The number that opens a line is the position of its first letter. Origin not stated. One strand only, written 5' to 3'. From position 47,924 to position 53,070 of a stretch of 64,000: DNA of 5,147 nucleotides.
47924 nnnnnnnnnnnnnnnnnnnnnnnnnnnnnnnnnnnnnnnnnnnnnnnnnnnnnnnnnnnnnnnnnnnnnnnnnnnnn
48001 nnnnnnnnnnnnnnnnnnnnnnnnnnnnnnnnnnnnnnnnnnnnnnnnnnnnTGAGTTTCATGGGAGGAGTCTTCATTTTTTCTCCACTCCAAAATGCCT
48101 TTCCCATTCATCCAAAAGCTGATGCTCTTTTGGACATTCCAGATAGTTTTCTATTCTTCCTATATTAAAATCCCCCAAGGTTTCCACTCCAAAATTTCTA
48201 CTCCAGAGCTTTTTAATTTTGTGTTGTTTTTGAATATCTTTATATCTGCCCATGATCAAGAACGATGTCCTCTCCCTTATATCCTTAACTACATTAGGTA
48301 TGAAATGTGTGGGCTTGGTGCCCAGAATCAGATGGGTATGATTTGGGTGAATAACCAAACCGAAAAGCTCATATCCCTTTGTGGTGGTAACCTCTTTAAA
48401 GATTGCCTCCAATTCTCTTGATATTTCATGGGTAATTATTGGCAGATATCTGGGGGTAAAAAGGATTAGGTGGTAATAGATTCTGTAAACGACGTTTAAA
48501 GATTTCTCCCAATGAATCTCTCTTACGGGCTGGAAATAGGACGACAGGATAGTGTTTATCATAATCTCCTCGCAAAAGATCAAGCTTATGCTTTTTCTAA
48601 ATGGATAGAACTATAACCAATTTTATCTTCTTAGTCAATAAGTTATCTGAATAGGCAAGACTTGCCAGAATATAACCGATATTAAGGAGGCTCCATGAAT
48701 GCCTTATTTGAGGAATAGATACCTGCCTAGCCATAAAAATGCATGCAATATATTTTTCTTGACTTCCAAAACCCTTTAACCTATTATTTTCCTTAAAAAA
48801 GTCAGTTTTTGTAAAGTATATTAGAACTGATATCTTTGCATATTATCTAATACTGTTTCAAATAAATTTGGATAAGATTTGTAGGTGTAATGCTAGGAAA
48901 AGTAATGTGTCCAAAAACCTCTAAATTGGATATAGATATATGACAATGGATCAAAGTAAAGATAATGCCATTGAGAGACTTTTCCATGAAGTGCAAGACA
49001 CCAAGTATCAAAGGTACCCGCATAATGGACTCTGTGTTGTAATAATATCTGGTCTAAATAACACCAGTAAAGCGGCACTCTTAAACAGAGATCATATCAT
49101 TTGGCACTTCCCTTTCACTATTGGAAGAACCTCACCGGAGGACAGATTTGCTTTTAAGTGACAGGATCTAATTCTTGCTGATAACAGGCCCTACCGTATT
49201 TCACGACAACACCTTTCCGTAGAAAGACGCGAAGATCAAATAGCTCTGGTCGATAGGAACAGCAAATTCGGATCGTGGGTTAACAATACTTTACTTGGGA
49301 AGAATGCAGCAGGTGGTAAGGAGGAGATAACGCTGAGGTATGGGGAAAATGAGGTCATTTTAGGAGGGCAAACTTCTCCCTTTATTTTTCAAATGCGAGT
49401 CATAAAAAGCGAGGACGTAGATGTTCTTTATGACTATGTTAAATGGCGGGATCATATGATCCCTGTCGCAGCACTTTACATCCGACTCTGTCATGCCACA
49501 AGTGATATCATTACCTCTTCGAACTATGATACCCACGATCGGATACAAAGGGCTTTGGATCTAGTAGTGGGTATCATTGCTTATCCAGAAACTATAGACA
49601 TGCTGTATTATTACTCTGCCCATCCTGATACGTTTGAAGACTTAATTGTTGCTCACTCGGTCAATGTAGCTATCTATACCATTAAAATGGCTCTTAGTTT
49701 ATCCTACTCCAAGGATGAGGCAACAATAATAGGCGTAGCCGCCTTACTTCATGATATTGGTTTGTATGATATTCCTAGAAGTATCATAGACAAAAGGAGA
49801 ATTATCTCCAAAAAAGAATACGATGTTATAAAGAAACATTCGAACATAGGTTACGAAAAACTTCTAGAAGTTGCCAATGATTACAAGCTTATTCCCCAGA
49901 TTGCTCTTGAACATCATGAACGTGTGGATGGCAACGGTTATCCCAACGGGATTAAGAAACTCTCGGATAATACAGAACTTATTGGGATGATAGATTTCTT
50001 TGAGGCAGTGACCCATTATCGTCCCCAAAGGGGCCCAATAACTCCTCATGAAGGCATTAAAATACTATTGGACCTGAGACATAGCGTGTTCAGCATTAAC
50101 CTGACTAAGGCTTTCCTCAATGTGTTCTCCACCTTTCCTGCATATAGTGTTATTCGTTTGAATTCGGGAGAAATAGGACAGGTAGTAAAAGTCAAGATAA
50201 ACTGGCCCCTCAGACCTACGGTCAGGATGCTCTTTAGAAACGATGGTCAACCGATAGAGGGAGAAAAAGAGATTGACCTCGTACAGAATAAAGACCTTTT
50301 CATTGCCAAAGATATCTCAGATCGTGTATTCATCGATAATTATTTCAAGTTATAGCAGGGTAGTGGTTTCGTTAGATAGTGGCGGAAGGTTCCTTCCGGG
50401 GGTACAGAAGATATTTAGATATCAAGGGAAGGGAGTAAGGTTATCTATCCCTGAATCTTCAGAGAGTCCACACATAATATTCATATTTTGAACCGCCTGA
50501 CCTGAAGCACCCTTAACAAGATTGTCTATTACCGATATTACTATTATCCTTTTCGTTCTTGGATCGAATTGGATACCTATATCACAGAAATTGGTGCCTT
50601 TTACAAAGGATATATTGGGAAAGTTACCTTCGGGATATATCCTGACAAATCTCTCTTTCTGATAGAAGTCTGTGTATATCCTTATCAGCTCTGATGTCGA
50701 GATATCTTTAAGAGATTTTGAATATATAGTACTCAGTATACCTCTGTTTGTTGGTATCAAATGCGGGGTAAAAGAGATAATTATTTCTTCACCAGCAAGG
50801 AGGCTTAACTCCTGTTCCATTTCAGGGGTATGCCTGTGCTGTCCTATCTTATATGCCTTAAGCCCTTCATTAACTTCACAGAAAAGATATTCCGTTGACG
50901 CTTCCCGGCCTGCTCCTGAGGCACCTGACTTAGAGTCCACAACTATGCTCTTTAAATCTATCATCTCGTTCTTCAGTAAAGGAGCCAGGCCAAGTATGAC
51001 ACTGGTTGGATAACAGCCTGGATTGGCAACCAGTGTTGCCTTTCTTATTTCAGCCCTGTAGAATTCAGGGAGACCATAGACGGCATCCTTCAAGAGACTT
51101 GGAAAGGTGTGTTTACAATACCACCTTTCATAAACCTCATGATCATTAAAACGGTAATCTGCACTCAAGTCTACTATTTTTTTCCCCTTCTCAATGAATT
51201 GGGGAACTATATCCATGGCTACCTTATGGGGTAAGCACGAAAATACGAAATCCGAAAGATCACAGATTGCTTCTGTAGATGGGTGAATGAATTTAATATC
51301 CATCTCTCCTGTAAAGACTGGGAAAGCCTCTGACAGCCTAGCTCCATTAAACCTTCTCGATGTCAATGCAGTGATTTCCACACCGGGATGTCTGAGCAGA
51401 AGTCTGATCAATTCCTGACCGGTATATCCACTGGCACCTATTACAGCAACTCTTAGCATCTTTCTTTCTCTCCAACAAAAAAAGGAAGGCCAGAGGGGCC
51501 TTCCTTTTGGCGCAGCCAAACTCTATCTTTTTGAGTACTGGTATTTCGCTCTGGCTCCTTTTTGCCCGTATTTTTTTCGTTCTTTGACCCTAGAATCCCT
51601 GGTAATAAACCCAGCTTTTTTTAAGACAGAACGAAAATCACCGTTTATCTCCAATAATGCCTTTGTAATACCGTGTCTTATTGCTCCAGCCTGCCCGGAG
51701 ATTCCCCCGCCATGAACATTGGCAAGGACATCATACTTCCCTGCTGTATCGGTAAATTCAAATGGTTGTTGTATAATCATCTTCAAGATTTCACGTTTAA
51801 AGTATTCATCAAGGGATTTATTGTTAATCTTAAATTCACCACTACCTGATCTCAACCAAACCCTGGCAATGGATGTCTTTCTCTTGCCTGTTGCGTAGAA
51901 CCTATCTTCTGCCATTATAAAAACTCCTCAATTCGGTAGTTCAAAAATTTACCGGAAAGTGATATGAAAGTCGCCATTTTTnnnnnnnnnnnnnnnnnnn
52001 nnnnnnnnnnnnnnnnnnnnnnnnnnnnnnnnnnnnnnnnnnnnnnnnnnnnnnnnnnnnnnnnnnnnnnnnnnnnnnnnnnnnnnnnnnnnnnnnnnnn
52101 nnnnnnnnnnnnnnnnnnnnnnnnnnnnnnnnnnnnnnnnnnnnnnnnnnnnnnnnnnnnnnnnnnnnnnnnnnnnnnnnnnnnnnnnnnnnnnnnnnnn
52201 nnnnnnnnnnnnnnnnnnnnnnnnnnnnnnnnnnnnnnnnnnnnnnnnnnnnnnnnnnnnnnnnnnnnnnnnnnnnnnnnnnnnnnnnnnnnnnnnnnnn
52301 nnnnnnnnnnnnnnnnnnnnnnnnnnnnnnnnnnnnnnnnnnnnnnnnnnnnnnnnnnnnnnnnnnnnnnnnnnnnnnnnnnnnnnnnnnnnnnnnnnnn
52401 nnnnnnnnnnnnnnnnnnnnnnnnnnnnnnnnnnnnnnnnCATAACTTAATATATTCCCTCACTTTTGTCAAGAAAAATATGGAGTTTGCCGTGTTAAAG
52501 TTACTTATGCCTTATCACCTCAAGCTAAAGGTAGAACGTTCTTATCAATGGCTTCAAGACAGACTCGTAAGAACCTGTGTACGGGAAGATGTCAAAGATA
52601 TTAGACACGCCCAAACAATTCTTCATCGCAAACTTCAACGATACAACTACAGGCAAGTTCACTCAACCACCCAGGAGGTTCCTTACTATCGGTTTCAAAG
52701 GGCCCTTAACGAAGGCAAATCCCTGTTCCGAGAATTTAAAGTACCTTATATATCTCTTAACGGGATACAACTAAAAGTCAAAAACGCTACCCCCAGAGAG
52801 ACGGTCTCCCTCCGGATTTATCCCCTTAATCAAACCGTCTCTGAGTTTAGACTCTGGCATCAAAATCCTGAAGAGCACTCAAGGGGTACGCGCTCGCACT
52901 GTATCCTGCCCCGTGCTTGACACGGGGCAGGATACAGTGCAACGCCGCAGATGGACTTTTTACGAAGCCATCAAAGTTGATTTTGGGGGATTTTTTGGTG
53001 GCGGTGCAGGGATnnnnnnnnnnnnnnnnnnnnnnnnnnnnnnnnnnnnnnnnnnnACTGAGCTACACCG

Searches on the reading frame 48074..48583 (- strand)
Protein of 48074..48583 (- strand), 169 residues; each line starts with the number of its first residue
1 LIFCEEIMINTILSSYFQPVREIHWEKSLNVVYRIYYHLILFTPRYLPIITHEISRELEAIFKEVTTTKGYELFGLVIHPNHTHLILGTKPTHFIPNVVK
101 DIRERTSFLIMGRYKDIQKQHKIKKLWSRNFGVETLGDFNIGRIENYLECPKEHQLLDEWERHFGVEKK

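Call 74: search_protein_families(library=pfam, proteins=[window:48074-48583:-], max_evalue=0.01)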
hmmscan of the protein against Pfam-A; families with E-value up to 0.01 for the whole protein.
window:48074-48583:- (169 aa): 1 family
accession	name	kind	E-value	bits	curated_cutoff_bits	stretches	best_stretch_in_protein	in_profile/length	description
PF01797.21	Y1_Tnp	-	3.1e-21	76.2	23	1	32-149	2-119/121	Transposase IS200 like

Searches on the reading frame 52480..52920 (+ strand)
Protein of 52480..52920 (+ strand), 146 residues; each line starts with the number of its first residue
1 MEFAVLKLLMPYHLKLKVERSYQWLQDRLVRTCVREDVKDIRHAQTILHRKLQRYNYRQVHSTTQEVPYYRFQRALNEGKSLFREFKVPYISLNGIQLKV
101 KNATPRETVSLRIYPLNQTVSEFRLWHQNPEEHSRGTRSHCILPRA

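Call 16: search_protein_families(library=pfam, proteins=[window:52480-52920:+], max_evalue=1)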
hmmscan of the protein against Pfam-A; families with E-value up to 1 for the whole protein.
window:52480-52920:+ (146 aa): 1 family
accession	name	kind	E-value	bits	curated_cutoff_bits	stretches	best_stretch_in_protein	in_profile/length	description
PF13683.12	rve_3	-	0.091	13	26.5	1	18-65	19-63/67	Integrase core domain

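Call 17: search_protein_families(library=ncbifam, proteins=[window:52480-52920:+], max_evalue=1)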
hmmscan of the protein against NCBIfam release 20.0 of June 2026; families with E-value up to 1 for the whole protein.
window:52480-52920:+ (146 aa): 2 families
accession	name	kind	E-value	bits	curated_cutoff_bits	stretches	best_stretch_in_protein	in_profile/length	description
NF033594.2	transpos_ISNCY_2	equivalog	1.1e-05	24.7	250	1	17-73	238-295/368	ISNCY family transposase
NF033546.1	transpos_IS21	equivalog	0.00085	18.9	160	1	15-74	227-284/294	IS21 family transposase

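Call 20: find_homologous_proteins(query=window:52480-52920:+, max_evalue=0.001)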
Query window:52480-52920:+ (146 aa): 223 proteins with E <= 0.001 among 226 candidates; the best 120 are listed.
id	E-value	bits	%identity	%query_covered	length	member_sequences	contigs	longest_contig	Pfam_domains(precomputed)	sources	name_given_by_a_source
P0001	2.8e-52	195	69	79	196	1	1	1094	-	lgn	-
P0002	9.0e-42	161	58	79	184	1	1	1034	-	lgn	-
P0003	3.5e-41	159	53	84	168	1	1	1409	-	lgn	-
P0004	2.5e-40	156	60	77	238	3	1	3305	-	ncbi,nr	ncbi:MAG: hypothetical protein JRD89_15345 [Deltaproteobacteria bacterium]|nr:hypothetical protein [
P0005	2.8e-40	156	58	75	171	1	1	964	-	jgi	-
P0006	6.1e-40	155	58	79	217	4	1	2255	-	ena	-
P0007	8.1e-40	154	60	79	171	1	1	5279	-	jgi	-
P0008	9.5e-40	154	57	80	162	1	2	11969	PF13683.13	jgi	jgi:hypothetical protein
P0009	1.2e-39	154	59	79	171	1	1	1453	-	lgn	-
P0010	1.6e-39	153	58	79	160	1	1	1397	-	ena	-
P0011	2.1e-39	153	58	79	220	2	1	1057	-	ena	-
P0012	3.5e-39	152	60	77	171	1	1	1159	-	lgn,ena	-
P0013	5.4e-39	152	57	79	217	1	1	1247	-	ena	-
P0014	5.6e-39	152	58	79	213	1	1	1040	-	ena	-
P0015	7.3e-39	151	57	77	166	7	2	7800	-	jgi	-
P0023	6.7e-38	148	57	77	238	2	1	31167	-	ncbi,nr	ncbi:MAG: hypothetical protein HY757_08180 [Nitrospirae bacterium]|nr:hypothetical protein [Nitrospi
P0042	4.9e-36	142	56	75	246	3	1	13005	-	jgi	-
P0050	1.8e-35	140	49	85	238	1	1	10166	-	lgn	-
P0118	1.5e-29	121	48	84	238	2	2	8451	-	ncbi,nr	ncbi:MAG: hypothetical protein KGL04_00030 [Elusimicrobia bacterium]|nr:hypothetical protein [Elusim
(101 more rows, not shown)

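Call 21: find_encoding_contigs(protein=P0023, flank=4000, max_places=3)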
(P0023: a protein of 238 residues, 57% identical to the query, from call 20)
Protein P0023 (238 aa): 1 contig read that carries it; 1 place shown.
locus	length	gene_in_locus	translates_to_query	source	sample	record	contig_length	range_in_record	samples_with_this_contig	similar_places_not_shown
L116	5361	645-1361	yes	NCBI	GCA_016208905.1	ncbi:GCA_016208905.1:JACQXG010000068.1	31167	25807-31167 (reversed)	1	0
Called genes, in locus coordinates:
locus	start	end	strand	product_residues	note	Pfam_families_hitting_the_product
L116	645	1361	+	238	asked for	-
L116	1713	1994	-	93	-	-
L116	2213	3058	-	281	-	PF02518:HATPase_c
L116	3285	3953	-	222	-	PF00005:ABC_tran, PF13304:AAA_21 (faint)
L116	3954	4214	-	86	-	-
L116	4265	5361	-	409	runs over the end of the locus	PF12704:MacB_PCD, PF02687:FtsX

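Call 22: find_encoding_contigs(protein=P0042, flank=4000, max_places=3)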
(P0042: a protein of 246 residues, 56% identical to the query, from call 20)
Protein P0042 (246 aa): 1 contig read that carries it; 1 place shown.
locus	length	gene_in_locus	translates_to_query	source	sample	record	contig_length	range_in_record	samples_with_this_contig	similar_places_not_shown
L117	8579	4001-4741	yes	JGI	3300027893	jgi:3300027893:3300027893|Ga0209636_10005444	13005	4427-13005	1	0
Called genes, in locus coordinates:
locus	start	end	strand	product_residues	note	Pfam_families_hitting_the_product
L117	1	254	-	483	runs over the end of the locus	PF11794:HpaB_N, PF03241:HpaB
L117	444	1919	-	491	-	PF11794:HpaB_N, PF03241:HpaB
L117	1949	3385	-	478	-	PF00440:TetR_N, PF17932:TetR_C_24 (weak), PF00106:adh_short, PF13561:adh_short_C2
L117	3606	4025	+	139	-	-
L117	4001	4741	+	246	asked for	-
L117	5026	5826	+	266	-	PF05013:FGase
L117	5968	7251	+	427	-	-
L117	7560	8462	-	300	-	PF00753:Lactamase_B, PF12706:Lactamase_B_2 (weak)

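Call 52: find_encoding_contigs(protein=P0118, flank=2500, max_places=2)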
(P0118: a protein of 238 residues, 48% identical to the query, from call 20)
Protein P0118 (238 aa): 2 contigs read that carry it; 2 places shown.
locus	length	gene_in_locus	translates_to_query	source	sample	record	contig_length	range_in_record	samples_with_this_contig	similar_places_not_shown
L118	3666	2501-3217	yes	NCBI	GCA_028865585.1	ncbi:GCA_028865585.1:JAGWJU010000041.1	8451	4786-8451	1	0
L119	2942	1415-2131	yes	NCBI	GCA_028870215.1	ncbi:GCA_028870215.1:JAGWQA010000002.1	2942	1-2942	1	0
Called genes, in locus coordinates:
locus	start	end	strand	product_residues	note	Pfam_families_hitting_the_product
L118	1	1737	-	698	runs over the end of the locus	-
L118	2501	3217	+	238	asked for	-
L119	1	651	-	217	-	?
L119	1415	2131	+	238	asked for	-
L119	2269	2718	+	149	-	PF02381:MraZ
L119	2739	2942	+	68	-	PF01795:Methyltransf_5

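Call 53: find_encoding_contigs(protein=P0050, flank=2500, max_places=2)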
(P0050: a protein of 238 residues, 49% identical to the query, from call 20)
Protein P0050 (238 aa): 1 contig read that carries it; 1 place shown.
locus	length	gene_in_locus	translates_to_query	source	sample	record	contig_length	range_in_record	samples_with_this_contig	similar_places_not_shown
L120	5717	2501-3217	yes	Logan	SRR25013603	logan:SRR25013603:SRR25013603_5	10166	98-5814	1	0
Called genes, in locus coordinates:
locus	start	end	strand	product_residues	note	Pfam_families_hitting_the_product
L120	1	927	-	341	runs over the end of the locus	?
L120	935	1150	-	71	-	PF01809:YidD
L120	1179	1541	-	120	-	PF00825:Ribonuclease_P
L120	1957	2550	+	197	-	-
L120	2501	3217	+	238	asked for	-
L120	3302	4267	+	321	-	PF13565:HTH_32 (faint), PF13936:HTH_38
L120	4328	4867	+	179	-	PF00334:NDK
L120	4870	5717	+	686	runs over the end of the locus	PF00912:Transgly, PF00905:Transpeptidase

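Call 54: find_encoding_contigs(protein=P0001, flank=2500, max_places=2)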
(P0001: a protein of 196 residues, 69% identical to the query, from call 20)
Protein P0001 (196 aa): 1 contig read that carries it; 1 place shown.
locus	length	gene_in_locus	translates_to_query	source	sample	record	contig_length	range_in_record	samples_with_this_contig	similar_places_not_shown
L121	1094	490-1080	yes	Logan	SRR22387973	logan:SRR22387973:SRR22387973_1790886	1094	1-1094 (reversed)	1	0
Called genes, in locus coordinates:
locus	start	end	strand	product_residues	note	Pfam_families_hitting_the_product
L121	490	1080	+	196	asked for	-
